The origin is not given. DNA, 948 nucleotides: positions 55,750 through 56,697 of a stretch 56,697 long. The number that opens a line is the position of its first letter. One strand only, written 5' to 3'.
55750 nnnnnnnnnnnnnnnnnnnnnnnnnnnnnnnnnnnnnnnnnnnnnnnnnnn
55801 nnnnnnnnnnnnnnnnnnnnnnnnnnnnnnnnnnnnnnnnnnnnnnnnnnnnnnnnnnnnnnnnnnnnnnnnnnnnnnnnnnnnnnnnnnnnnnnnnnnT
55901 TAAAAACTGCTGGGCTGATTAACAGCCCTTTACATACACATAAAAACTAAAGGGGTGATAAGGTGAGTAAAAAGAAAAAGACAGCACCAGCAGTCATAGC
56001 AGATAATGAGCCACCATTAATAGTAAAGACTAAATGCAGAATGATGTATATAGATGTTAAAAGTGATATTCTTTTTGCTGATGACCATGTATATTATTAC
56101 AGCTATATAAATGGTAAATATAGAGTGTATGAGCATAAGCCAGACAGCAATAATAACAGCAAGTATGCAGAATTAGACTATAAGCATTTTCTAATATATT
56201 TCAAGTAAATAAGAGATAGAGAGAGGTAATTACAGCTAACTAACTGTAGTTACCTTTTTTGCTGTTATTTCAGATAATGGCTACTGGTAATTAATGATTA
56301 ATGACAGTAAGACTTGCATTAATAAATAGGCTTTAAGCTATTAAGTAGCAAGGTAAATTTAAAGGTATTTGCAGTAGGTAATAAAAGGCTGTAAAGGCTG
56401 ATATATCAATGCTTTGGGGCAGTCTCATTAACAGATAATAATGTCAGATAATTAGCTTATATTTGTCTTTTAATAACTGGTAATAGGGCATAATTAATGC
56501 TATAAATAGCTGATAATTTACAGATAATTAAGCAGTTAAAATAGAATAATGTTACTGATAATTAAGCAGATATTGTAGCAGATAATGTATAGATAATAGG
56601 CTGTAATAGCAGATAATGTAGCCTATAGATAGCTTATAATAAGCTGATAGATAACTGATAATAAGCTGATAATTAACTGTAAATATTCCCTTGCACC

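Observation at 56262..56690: Dense C(A/T)GATAAT iteron array at the right edge of the window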

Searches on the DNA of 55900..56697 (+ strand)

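Call 9: search_dna_similar(query=window:55900-56697:+, collection=phages, mode=distant, max_rows=20)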
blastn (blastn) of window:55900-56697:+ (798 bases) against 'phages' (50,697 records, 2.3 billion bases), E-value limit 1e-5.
No match.
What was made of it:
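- Tried and rejected: A distant-mode search of the array against 50,697 phage records found nothing (call 9).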

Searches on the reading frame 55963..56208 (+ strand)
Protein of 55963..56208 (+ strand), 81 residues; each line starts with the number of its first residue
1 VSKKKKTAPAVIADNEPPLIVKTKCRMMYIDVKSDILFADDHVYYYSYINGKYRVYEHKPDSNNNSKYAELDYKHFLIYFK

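Call 11: search_protein_families(library=pfam, proteins=[window:55963-56208:+], max_evalue=0.01)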
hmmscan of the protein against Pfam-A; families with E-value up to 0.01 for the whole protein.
window:55963-56208:+ (81 aa): 0 families

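Call 12: search_protein_families(library=phrogs, proteins=[window:55963-56208:+], max_evalue=0.01)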
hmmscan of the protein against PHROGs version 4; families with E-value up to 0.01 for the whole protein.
window:55963-56208:+ (81 aa): 0 families

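Call 19: find_related_loci(query=window:55963-56208:+, collection=viral_contigs, flank=4000)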
Query window:55963-56208:+ (81 aa) in viral_contigs; peptide patterns used: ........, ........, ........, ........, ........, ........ (x = any residue, [..] = any of these).
23 stretches matched a pattern, but none encodes a relative of the query by tblastn (E <= 1e-3).

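Call 20: find_encoding_contigs(protein=window:55963-56208:+, flank=10000, max_places=10)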
Protein window:55963-56208:+ (81 aa): no gene with exactly this product is on record in the collection.
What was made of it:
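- Tried and rejected: An exact look-up of the 81-aa protein failed (call 20).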

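Call 39: search_protein_families(library=ncbifam, proteins=[window:55963-56208:+], max_evalue=0.01)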
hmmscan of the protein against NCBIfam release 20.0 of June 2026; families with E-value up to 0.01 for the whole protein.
window:55963-56208:+ (81 aa): 0 families

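Call 77: search_solved_structures(query=window:55963-56208:+, max_evalue=1)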
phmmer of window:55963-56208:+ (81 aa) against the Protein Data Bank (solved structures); distinct sequences matched with E-value up to 1: 0.
